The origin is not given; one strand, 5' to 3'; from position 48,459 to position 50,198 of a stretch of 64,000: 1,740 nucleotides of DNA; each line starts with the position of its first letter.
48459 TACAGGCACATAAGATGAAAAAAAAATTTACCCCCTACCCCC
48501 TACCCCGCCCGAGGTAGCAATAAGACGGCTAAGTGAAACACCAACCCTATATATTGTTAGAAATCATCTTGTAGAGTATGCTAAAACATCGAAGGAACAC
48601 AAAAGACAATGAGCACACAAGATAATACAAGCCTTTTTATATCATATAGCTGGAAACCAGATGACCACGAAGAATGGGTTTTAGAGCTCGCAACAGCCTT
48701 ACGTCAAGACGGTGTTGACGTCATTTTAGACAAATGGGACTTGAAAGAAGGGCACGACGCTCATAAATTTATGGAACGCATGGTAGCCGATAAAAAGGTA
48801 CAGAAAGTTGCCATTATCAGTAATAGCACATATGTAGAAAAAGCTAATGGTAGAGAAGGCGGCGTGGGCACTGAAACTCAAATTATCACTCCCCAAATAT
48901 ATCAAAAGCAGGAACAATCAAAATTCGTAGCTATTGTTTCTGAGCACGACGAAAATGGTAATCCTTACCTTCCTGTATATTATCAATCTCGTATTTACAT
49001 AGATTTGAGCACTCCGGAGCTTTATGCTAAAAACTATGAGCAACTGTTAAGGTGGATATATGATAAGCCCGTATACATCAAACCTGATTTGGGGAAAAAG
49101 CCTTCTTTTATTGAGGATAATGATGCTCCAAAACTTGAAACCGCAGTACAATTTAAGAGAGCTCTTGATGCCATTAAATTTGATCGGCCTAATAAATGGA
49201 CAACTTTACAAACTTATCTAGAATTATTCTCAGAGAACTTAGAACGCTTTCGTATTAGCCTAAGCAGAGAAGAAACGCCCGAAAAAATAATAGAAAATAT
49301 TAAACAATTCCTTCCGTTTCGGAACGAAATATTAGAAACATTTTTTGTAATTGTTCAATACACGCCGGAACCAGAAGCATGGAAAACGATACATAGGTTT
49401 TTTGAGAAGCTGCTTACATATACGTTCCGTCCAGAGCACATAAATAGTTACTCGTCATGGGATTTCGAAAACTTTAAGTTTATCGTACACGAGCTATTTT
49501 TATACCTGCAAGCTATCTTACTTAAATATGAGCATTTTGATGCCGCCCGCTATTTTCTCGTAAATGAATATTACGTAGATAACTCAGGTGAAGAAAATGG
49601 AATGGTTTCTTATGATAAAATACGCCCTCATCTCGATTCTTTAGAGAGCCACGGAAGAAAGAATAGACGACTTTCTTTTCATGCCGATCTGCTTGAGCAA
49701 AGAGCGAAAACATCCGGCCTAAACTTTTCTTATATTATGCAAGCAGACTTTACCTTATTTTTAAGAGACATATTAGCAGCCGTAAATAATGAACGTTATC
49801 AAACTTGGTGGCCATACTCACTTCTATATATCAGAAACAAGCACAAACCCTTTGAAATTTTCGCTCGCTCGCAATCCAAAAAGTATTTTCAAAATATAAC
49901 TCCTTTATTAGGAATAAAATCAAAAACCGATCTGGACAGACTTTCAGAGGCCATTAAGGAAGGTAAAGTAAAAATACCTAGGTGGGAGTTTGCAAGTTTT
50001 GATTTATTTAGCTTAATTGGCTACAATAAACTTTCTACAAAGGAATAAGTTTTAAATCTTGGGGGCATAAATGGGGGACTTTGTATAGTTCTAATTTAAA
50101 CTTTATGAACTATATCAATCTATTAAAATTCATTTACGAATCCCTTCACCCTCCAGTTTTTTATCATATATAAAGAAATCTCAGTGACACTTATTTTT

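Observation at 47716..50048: Candidate defence cargo: a TIR/SEFIR-fold protein with an unknown C-terminal domain, a small 2-TM protein and an XRE regulator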

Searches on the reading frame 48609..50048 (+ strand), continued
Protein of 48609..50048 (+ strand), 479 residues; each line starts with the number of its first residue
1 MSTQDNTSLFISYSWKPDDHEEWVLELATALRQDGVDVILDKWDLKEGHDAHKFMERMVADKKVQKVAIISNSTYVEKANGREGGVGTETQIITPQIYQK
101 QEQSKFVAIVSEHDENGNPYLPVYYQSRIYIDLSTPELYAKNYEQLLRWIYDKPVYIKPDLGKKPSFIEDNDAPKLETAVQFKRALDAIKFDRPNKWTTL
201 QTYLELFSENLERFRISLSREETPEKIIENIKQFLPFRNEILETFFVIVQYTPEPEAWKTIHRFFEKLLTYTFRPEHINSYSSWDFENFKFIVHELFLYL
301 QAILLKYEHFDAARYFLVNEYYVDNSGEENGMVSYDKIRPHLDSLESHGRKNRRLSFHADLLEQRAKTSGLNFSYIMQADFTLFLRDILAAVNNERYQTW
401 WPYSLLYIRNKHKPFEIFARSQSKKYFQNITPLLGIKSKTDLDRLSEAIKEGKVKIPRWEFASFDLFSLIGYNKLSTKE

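Call 87: find_related_loci(query=A1, collection=viral_contigs, flank=4000)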
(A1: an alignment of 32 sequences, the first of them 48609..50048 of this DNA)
Query A1 (479 aa) in viral_contigs; peptide patterns used: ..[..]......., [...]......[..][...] (x = any residue, [..] = any of these).
107 stretches matched a pattern; 70 encode a relative of the query (tblastn E <= 1e-3); 70 distinct loci.
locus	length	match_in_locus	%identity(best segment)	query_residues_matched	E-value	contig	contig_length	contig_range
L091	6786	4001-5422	52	6-477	4e-166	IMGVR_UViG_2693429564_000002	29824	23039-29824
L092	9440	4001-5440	49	1-478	3e-152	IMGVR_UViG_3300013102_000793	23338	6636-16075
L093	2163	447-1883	49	1-477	4e-162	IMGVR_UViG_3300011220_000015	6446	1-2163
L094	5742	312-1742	49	5-477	8e-151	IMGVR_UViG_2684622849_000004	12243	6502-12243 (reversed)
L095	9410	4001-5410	49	9-478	2e-150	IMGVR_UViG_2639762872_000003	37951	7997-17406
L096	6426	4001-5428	49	5-478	1e-148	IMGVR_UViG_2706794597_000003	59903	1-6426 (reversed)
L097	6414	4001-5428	50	5-478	1e-148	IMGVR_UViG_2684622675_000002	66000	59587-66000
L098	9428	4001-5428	48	5-478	3e-147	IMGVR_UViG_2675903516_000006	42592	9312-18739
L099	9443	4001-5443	47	1-478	6e-146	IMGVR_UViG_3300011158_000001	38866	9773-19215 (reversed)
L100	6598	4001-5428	49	9-478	3e-146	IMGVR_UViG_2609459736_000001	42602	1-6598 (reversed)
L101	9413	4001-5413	45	9-478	5e-139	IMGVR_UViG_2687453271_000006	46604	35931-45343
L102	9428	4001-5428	45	1-478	4e-139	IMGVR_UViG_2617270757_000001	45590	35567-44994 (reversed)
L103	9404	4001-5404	48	9-478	4e-137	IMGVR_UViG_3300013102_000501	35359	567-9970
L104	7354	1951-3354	46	9-478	2e-133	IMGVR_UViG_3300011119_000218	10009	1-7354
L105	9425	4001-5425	45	9-477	3e-133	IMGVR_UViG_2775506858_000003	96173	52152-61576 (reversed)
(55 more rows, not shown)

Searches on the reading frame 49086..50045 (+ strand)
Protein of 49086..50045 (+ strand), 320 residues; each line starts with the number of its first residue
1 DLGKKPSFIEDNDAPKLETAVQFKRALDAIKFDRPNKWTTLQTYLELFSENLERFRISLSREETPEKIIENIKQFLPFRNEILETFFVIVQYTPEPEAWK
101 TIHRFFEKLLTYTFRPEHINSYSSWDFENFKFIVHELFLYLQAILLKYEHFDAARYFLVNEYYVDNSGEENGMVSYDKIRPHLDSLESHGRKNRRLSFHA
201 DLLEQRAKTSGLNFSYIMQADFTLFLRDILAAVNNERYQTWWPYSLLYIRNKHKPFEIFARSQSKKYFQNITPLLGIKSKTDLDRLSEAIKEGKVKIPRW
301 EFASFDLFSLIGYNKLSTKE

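Call 62: search_dna_similar(query=window:49086-50045:+, collection=plasmids, mode=protein, max_evalue=0.00001, max_rows=30, rows=spread)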
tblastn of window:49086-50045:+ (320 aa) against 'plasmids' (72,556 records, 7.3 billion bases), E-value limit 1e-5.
Records with a match: 26; places in all: 30; records where one place covers at least 80% of the query: 22.
Best place of each record, by identity: <60% 26.
By first word of the organism name: Bacillus 14; Sinorhizobium 4; Clostridium 3; Pseudomonas 1; Burkholderia 1; Leptospira 1; Paenibacillus 1; Deinococcus 1.
By predicted mobility (MOB-suite, as given by PLSDB): non-mobilizable 20; conjugative 5; mobilizable 1.
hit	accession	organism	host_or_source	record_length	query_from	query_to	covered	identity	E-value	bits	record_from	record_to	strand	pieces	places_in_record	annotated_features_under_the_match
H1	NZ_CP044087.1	Pseudomonas luteola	Homo sapiens,clinical isolate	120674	1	319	100%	42.0%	8e-75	256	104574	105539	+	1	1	SEFIR domain-containing protein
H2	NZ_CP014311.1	Burkholderia sp. PAMC 26561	single cell,lichen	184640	2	310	97%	35.8%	8e-53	193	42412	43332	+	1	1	TIR domain-containing protein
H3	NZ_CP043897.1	Leptospira interrogans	Homo sapiens,cell culture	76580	1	319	100%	33.2%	8e-44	167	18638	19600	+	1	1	SEFIR domain-containing protein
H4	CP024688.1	Bacillus wiedmannii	cell culture,soil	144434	1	298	93%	27.8%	3e-18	93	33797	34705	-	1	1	hypothetical protein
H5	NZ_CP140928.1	Sinorhizobium medicae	Medicago lupulina,whole organism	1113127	127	318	60%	42.6%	2e-39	154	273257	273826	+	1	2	record has no annotation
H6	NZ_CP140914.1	Sinorhizobium medicae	Medicago lupulina,whole organism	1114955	127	318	60%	42.6%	2e-39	154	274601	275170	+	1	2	record has no annotation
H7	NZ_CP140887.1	Sinorhizobium medicae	Medicago lupulina,whole organism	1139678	127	318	60%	42.6%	2e-39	154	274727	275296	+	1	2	none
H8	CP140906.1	Sinorhizobium medicae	Medicago lupulina,whole organism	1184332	127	318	60%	42.6%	2e-39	154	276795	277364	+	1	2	hypothetical protein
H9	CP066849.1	Bacillus mycoides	single cell,soil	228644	3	292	91%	27.8%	8e-17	89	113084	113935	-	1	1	none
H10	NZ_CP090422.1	Bacillus cereus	single cell,mangrove sediment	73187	2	294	92%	26.6%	1e-18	94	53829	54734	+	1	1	toll/interleukin-1 receptor domain-containing protein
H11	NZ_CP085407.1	Bacillus bombysepticus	single cell,soil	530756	3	292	91%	26.7%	3e-14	81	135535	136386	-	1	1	hypothetical protein | toll/interleukin-1 receptor domain-containing protein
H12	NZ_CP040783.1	Bacillus thuringiensis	whole organism,soil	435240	1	298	93%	25.9%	3e-17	90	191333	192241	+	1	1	toll/interleukin-1 receptor domain-containing protein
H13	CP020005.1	Bacillus thuringiensis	Bacillus thuringiensis subsp,whole ...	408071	1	298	93%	25.9%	4e-17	89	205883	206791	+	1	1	hypothetical protein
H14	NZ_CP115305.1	Bacillus cereus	microbe,Penaeus vannamei pond water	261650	3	298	93%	26.1%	9e-16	86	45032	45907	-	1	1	hypothetical protein | toll/interleukin-1 receptor domain-containing protein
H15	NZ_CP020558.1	Paenibacillus larvae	Apis mellifera,single cell microbial ...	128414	2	290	90%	26.6%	7e-16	86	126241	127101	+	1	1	hypothetical protein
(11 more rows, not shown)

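Call 63: search_dna_similar(query=window:49086-50045:+, collection=phages, mode=protein, max_evalue=0.00001, max_rows=20)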
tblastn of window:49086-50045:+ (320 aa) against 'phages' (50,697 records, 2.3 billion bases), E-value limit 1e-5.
Records with a match: 3; places in all: 3; records where one place covers at least 80% of the query: 3.
Best place of each record, by identity: <60% 3.
By first word of the organism name: Klebsiella 2; Clostridium 1.
By host as written in the record: Klebsiella pneumoniae ST15-OXA48 2; Clostridium botulinum D str. 1873 1.
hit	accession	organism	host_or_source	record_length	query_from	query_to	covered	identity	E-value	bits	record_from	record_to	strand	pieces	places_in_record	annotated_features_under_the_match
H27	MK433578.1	Klebsiella phage ST15-OXA48phi14.1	Klebsiella pneumoniae ST15-OXA48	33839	2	296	92%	25.7%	2e-12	74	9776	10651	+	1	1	SEFIR domain protein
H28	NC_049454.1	Klebsiella phage ST15-OXA48phi14.1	Klebsiella pneumoniae ST15-OXA48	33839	2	296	92%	25.7%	2e-12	74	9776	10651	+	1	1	TIR domain-containing protein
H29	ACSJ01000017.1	Clostridium phage D-1873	Clostridium botulinum D str. 1873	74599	2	286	89%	24.7%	2e-13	77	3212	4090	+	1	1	SEFIR domain protein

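Call 64: get_annotated_region(hit=H1, flank=4000)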
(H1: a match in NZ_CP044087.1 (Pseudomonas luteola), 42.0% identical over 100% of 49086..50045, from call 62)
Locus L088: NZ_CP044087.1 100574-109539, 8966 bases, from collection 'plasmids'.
description: Pseudomonas luteola strain FDAARGOS_637 plasmid unnamed2
organism: Pseudomonas luteola (NCBI taxid 47886)
taxonomy: Bacteria; Pseudomonadota; Gammaproteobacteria; Pseudomonadales; Pseudomonadaceae; Pseudomonas; Pseudomonas luteola
host: -; source: Homo sapiens,clinical isolate; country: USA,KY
typing (MOB-suite, as given by PLSDB): non-mobilizable; replicon rep_cluster_2303
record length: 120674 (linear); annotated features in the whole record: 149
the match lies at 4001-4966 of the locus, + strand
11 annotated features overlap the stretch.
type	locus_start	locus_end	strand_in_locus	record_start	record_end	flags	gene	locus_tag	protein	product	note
CDS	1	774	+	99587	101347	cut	-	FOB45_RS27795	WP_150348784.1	terminase ATPase subunit family protein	-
CDS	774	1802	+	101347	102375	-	-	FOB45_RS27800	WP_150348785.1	phage portal protein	-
CDS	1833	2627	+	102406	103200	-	-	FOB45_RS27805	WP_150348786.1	DNA adenine methylase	-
CDS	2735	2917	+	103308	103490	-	-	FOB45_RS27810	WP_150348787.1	type II toxin-antitoxin system HicA family toxin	-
CDS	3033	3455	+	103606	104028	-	-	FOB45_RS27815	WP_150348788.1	type II toxin-antitoxin system HicB family antitoxin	-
CDS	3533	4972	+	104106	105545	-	-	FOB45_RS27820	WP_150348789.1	SEFIR domain-containing protein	-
CDS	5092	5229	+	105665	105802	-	-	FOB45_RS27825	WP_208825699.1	hypothetical protein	-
CDS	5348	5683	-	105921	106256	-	-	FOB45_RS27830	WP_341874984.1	HigA family addiction module antitoxin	-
CDS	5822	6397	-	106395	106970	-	-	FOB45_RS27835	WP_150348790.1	hypothetical protein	-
CDS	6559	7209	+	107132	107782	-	-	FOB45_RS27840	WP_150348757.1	recombinase family protein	GO:0006310 - DNA recombination [Evidence IEA]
CDS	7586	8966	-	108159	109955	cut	-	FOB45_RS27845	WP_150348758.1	reverse transcriptase domain-containing protein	-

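Call 65: get_annotated_region(hit=H28, flank=4000)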
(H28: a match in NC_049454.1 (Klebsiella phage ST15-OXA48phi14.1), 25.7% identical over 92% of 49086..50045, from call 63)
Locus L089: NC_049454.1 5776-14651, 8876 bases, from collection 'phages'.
description: Klebsiella phage ST15-OXA48phi14.1, complete genome.
organism: Klebsiella phage ST15-OXA48phi14.1 (NCBI taxid 2510455)
taxonomy: Viruses; Duplodnaviria; Heunggongvirae; Uroviricota; Caudoviricetes; Peduoviridae; Gegavirus; Gegavirus ST15OXA48phi141
host: Klebsiella pneumoniae ST15-OXA48; source: -; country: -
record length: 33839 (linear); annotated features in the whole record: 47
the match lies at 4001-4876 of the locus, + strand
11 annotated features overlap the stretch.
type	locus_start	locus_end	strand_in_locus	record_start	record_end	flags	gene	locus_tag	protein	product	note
CDS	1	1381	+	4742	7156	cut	-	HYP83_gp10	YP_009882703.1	nicking at origin of replication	-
CDS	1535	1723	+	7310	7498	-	-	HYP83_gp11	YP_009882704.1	hypothetical protein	-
CDS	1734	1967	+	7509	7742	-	-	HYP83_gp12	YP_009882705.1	RecA filament binding protein DinI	DNA damage inducible (DinI)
CDS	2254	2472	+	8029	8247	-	-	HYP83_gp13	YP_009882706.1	hypothetical protein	-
CDS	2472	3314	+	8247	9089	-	-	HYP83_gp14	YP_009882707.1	hypothetical protein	-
CDS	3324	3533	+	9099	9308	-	-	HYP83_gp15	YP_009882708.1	hypothetical protein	-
CDS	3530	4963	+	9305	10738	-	-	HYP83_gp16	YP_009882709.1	TIR domain-containing protein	-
CDS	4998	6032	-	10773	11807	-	-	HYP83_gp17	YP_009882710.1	portal protein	-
CDS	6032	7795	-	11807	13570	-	-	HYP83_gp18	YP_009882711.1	terminase large subunit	-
CDS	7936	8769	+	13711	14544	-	-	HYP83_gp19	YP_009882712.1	head scaffolding protein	GPO family capsid scaffolding protein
CDS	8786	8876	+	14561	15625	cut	-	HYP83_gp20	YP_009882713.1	major capsid protein, P2 family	-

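Call 66: get_annotated_region(hit=H10, flank=4000)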
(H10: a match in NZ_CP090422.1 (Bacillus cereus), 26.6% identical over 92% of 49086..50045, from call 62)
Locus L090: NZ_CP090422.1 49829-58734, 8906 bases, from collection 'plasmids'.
description: Bacillus cereus strain NR1 plasmid unnamed1, complete sequence
organism: Bacillus cereus (NCBI taxid 1396)
taxonomy: Bacteria; Bacillota; Bacilli; Bacillales; Bacillaceae; Bacillus; Bacillus cereus
host: -; source: single cell,mangrove sediment; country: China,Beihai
typing (MOB-suite, as given by PLSDB): non-mobilizable; replicon rep_cluster_1698
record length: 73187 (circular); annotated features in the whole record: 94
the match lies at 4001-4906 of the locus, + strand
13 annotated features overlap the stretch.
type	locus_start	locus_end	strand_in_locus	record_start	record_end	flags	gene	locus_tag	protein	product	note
CDS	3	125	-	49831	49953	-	-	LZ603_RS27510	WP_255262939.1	hypothetical protein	-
CDS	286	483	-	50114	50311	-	-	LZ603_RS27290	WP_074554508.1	helix-turn-helix transcriptional regulator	-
CDS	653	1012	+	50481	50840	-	-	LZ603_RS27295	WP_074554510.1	helix-turn-helix transcriptional regulator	-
CDS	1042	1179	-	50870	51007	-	-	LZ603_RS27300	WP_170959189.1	hypothetical protein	-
CDS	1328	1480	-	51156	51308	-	-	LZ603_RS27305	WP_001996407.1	hypothetical protein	-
CDS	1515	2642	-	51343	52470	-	-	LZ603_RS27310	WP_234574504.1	AimR family lysis-lysogeny pheromone receptor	-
CDS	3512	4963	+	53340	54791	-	-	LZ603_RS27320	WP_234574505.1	toll/interleukin-1 receptor domain-containing protein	GO:0007165 - signal transduction [Evidence IEA]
CDS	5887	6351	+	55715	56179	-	-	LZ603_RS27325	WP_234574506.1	stress protein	-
CDS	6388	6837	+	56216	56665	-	-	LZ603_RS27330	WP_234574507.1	hypothetical protein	-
CDS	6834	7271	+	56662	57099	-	-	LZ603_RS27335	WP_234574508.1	hypothetical protein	-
CDS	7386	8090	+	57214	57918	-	-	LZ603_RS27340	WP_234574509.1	hypothetical protein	-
CDS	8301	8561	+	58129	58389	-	-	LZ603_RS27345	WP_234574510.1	hypothetical protein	-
CDS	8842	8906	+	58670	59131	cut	-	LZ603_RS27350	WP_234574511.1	hypothetical protein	-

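Call 69: search_protein_families(library=padloc, proteins=[window:49086-50045:+, L090:3512-4963:+, L089:3530-4963:+], max_evalue=0.001)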
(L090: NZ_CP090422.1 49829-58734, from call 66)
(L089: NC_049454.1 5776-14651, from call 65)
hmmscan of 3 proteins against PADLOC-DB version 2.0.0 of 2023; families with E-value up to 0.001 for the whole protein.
window:49086-50045:+ (320 aa): 0 families

L090:3512-4963:+ (483 aa): 3 families
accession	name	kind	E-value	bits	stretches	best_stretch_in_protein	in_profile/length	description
PDLC03957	bSEFIR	-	5.3e-100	334.1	1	6-458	37-365/412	-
PDLC02403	Aga_TIR-PNTD1-PNTD2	-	5.4e-11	40.2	1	12-161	3-139/443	Class I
PDLC02421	Aga_TIR-PNTD1-PNTD2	-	2.7e-10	37.9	1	11-163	3-142/430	Class I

L089:3530-4963:+ (477 aa): 4 families
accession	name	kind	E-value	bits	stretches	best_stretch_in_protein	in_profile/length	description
PDLC03957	bSEFIR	-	6.9e-103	343.6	1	3-475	38-384/412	-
PDLC02421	Aga_TIR-PNTD1-PNTD2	-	2.1e-05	21.8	1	20-131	18-118/430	Class I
PDLC02403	Aga_TIR-PNTD1-PNTD2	-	6.6e-05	20.1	1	24-131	21-117/443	Class I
PDLC02012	SAVED5--SAVED_TIR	-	8.4e-05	19.8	1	5-69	15-75/404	-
